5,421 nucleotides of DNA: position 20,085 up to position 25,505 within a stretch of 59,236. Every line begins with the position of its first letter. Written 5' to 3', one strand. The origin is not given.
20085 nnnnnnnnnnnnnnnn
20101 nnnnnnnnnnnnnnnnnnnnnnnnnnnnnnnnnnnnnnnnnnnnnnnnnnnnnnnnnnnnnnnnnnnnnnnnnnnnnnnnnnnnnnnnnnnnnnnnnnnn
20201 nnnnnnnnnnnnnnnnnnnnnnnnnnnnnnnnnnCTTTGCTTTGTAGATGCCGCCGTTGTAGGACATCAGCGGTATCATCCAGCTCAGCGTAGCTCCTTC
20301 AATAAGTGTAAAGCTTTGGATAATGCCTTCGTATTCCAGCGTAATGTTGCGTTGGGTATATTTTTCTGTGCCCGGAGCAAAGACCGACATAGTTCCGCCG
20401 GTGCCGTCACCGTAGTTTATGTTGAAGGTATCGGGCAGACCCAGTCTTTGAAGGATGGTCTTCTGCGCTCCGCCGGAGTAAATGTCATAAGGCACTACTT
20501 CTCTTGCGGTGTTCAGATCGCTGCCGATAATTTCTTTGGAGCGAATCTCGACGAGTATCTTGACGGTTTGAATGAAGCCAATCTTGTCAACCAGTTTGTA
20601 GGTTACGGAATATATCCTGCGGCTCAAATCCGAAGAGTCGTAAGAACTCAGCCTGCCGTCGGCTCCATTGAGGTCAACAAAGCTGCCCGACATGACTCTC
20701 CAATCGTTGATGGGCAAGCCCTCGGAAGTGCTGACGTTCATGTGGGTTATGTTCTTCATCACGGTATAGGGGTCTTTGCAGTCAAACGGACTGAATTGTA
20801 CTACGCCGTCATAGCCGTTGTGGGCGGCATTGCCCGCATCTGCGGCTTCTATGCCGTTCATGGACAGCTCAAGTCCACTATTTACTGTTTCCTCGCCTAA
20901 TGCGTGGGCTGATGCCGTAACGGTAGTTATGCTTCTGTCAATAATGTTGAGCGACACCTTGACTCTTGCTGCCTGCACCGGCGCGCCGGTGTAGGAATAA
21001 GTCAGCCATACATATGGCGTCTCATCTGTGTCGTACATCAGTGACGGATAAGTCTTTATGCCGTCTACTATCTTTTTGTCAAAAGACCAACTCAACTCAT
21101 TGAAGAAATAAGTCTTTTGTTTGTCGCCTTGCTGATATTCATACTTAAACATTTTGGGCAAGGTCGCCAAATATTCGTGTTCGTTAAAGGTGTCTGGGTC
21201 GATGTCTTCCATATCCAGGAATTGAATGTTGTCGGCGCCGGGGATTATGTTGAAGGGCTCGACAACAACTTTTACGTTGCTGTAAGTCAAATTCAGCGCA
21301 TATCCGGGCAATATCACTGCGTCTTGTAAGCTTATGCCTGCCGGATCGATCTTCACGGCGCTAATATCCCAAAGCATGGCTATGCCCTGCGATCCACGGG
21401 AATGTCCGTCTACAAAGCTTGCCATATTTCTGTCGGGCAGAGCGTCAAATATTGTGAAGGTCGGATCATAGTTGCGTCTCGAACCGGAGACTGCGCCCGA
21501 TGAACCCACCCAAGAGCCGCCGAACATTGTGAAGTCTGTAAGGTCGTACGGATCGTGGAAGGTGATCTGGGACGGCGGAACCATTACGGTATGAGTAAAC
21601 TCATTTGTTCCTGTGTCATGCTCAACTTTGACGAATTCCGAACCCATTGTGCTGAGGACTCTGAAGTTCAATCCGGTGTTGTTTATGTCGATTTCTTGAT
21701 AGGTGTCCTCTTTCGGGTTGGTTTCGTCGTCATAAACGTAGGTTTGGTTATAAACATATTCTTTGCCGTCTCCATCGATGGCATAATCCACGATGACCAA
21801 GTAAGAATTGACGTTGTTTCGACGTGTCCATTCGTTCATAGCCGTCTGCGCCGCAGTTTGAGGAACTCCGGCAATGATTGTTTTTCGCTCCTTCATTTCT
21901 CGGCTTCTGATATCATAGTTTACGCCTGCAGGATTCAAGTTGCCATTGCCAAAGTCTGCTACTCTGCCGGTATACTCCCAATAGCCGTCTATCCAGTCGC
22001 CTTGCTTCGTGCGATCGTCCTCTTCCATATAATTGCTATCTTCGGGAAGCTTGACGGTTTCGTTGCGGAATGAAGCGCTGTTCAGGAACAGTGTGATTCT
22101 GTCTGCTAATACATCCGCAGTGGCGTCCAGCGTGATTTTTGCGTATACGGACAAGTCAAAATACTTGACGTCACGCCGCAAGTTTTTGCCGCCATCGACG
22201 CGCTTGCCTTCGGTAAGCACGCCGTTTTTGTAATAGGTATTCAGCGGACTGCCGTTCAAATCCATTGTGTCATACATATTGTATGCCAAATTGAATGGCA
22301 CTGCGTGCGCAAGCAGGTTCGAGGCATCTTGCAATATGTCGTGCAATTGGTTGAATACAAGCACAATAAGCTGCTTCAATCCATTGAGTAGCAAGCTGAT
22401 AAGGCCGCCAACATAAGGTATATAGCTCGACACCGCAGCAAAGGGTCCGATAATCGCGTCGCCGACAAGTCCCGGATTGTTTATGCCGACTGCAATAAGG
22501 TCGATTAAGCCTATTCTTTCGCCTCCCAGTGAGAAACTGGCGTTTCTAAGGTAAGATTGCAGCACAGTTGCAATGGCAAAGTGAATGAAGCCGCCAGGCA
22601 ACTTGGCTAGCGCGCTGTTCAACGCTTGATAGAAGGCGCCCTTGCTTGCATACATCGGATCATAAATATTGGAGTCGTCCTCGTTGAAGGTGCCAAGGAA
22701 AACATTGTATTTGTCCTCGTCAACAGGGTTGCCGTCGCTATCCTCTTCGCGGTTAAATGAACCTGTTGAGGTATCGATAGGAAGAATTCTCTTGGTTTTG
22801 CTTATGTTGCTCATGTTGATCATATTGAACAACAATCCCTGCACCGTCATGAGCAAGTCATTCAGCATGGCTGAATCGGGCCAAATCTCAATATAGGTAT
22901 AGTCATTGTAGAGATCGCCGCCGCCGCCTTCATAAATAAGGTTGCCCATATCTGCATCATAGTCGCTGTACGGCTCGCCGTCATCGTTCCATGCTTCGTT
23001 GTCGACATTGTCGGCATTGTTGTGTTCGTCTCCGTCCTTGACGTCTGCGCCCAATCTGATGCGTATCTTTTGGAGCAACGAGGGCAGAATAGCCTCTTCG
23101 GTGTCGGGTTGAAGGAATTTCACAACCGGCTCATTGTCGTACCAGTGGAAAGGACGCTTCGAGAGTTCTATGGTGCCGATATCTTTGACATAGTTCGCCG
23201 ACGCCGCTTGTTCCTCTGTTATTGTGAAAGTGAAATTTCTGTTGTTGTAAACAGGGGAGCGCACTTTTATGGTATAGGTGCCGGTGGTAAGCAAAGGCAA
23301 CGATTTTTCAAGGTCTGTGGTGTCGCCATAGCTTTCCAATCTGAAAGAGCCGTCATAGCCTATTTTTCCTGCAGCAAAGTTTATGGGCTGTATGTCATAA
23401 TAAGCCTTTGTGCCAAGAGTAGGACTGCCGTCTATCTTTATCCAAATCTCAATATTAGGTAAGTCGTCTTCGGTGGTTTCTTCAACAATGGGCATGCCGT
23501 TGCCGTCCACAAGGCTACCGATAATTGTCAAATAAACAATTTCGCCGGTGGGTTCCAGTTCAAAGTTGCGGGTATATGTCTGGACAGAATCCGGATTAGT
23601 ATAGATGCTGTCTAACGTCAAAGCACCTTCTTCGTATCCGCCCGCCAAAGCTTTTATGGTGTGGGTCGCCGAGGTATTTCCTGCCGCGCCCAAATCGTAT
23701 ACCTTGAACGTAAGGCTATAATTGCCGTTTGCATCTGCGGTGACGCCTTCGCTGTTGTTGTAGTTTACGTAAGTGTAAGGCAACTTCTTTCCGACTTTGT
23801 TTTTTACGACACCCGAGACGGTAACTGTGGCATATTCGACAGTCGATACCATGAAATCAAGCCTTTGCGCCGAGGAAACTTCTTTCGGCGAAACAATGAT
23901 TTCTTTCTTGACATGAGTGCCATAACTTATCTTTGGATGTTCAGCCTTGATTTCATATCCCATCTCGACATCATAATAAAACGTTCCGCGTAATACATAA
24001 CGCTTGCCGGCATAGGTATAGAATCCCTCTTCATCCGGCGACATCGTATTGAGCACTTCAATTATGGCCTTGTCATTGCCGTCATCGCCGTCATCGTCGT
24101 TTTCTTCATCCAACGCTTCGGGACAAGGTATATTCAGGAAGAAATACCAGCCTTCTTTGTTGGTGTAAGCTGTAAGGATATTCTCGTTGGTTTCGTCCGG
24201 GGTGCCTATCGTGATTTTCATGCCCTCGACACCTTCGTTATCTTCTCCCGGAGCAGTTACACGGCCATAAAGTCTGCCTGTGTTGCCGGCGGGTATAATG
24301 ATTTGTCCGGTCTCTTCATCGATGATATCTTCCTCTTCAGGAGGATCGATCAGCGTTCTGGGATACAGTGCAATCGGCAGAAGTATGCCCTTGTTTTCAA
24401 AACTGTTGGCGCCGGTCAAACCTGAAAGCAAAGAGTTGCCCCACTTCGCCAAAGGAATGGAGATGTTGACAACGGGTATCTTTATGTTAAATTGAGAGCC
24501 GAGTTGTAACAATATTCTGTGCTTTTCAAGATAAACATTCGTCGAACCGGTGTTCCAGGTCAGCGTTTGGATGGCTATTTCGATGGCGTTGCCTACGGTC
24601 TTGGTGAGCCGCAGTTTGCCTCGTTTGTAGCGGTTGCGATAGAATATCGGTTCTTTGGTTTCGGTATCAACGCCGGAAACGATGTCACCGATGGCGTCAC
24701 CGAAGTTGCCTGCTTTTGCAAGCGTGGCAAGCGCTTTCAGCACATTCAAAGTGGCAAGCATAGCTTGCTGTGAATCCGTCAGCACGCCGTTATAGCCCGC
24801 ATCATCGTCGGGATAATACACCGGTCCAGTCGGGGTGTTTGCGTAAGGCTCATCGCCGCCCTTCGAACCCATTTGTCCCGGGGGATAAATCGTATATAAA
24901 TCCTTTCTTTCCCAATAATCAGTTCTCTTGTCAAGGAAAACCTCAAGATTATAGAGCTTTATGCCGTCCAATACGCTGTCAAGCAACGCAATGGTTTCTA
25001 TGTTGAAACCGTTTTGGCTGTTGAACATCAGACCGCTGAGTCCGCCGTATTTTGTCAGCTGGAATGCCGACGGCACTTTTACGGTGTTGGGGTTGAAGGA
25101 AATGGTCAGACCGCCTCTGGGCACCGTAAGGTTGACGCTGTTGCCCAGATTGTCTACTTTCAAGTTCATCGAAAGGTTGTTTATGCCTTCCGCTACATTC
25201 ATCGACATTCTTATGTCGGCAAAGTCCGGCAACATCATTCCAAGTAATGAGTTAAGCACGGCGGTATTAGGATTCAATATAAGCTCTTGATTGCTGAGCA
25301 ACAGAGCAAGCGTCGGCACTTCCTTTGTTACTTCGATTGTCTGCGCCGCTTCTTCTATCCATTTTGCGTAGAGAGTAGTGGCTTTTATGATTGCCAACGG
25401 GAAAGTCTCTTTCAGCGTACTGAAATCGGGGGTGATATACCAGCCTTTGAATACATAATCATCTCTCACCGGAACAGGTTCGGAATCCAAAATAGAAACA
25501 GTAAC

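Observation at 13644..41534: Uninterrupted 27.9-kb gene for a 9,296-aa lipoprotein that is almost entirely unassignable to known families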

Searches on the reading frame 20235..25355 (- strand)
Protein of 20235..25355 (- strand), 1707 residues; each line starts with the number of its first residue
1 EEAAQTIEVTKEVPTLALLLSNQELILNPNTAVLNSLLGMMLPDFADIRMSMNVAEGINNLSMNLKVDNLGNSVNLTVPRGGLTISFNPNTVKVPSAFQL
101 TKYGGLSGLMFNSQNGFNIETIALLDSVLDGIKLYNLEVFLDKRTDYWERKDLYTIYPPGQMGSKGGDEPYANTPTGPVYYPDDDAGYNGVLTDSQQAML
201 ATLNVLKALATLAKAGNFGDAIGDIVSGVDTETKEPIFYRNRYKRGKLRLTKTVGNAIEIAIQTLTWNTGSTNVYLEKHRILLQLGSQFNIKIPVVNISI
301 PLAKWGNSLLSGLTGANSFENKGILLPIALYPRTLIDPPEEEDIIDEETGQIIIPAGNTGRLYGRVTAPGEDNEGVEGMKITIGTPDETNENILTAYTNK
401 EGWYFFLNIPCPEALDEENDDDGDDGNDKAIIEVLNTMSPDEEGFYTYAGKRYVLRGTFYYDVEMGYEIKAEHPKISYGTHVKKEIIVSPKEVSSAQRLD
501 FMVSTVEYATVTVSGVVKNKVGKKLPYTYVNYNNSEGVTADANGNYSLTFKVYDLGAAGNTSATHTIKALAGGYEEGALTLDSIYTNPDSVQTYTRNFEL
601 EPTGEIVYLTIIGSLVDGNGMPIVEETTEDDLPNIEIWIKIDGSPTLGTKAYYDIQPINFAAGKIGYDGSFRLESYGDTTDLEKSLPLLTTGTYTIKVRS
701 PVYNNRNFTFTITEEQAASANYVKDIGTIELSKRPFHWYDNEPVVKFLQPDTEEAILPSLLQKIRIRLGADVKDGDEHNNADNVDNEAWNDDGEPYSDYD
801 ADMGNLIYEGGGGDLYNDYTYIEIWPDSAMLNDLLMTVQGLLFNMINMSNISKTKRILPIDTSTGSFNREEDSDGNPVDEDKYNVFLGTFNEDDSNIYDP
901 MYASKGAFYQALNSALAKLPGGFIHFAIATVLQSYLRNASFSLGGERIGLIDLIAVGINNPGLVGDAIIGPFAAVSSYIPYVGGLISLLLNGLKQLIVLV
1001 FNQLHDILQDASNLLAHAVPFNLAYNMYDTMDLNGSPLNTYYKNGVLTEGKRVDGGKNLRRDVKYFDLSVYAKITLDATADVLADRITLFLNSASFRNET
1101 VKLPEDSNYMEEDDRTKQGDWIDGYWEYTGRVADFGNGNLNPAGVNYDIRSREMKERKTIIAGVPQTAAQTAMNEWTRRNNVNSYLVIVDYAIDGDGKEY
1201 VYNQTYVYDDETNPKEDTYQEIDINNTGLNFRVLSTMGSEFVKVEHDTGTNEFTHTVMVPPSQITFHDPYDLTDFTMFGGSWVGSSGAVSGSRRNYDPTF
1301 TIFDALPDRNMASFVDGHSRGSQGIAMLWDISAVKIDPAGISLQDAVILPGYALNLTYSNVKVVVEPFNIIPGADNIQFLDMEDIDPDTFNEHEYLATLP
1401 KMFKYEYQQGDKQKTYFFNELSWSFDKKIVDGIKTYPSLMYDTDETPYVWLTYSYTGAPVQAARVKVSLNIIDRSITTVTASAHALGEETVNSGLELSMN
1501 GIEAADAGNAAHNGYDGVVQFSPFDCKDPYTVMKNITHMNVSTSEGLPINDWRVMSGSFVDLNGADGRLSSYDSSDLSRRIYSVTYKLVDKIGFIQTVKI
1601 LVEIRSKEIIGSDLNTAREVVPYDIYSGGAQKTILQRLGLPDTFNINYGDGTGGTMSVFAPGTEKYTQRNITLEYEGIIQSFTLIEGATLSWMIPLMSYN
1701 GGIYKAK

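Call 93: search_protein_families(library=pfam, alignment_id=A7, max_evalue=0.1)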
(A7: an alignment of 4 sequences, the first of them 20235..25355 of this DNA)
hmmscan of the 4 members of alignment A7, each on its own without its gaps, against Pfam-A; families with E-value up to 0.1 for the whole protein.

A. member 1, window:20235-25355:- (1707 aa): 1 family
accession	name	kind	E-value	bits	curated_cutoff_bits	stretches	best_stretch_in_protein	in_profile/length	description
PF13620.12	CarboxypepD_reg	-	4.5e-07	30.6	32.3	0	512-549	1-43/82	Carboxypeptidase regulatory-like domain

B. families by the number of members that match (of 4 scanned): 9 families
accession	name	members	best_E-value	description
PF13620.12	CarboxypepD_reg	4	3.5e-10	Carboxypeptidase regulatory-like domain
PF15976.11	CooC_C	3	0.00016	CS1-pili formation C-terminal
PF13715.12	CarbopepD_reg_2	2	2.2e-06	CarboxypepD_reg-like domain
PF07532.17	Big_4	1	0.0044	Bacterial Ig-like domain (group 4)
PF08308.17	PEGA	1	0.016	PEGA domain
PF24025.1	Ig_DR_A0283-like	1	0.021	DR_A0283-like, Ig-like domain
PF02369.22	Big_1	1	0.062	Bacterial Ig-like domain (group 1)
PF16729.10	DUF5067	1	0.064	Domain of unknown function (DUF5067)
PF21572.2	Nop5_56-rel_N_Arc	1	0.065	Archaeal Nop5/56-rel, N-terminal domain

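Call 94: search_solved_structures(query=A7, max_evalue=1)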
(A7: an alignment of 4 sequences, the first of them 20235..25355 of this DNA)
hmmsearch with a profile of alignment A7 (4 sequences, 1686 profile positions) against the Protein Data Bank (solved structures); distinct sequences matched with E-value up to 1: 0.

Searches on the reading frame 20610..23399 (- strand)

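Call 28: search_protein_families(library=pfam, proteins=[window:20610-23399:-], max_evalue=1)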
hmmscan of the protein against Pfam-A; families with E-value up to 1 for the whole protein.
window:20610-23399:- (930 aa): 1 family
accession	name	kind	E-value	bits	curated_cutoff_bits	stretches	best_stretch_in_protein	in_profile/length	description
PF13620.12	CarboxypepD_reg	-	0.13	13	32.3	1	34-69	42-78/82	Carboxypeptidase regulatory-like domain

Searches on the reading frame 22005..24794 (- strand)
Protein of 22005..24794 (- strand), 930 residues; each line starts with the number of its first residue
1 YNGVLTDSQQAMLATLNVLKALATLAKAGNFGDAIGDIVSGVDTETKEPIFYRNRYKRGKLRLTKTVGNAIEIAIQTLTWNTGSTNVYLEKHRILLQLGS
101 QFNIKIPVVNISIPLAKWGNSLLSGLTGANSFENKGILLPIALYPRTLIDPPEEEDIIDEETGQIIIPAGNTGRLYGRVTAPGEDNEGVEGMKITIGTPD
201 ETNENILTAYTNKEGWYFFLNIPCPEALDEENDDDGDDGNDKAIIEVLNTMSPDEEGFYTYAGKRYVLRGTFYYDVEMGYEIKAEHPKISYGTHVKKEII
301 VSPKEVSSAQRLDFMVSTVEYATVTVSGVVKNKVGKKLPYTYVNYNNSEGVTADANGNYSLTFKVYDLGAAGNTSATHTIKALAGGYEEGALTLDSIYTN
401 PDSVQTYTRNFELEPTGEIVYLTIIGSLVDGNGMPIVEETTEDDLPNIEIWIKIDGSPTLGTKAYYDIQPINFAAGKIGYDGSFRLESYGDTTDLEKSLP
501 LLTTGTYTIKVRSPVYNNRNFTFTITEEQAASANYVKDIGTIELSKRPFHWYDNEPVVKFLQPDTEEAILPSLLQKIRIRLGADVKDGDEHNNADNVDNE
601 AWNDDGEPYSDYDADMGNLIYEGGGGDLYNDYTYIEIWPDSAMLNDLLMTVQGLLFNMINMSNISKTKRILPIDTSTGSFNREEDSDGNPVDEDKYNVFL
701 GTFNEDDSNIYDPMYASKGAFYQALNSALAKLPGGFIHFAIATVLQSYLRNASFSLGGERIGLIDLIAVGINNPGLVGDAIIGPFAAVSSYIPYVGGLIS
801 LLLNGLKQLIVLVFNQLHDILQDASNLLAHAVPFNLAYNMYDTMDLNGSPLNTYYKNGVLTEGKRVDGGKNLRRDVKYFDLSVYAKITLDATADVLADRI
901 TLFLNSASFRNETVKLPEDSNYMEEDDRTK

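Call 5: search_protein_families(library=pfam, proteins=[window:22005-24794:-], max_evalue=0.01)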
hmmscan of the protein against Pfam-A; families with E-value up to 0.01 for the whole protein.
window:22005-24794:- (930 aa): 2 families
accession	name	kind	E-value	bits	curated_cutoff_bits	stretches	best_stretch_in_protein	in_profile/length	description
PF13620.12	CarboxypepD_reg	-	4.7e-09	36.9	32.3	0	325-362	1-43/82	Carboxypeptidase regulatory-like domain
PF13715.12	CarbopepD_reg_2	-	0.009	16.5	32.2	0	326-362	1-39/88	CarboxypepD_reg-like domain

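Call 27: search_protein_families(library=ncbifam, proteins=[window:22005-24794:-], max_evalue=0.1)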
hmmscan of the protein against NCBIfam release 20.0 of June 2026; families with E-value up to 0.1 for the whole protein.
window:22005-24794:- (930 aa): 0 families

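Call 91: search_protein_families(library=phrogs, proteins=[window:22005-24794:-], max_evalue=0.001)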
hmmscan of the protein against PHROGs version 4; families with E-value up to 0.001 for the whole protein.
window:22005-24794:- (930 aa): 0 families

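Call 92: search_protein_families(library=padloc, proteins=[window:22005-24794:-], max_evalue=0.001)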
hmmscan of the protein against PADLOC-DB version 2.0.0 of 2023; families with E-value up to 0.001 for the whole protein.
window:22005-24794:- (930 aa): 0 families
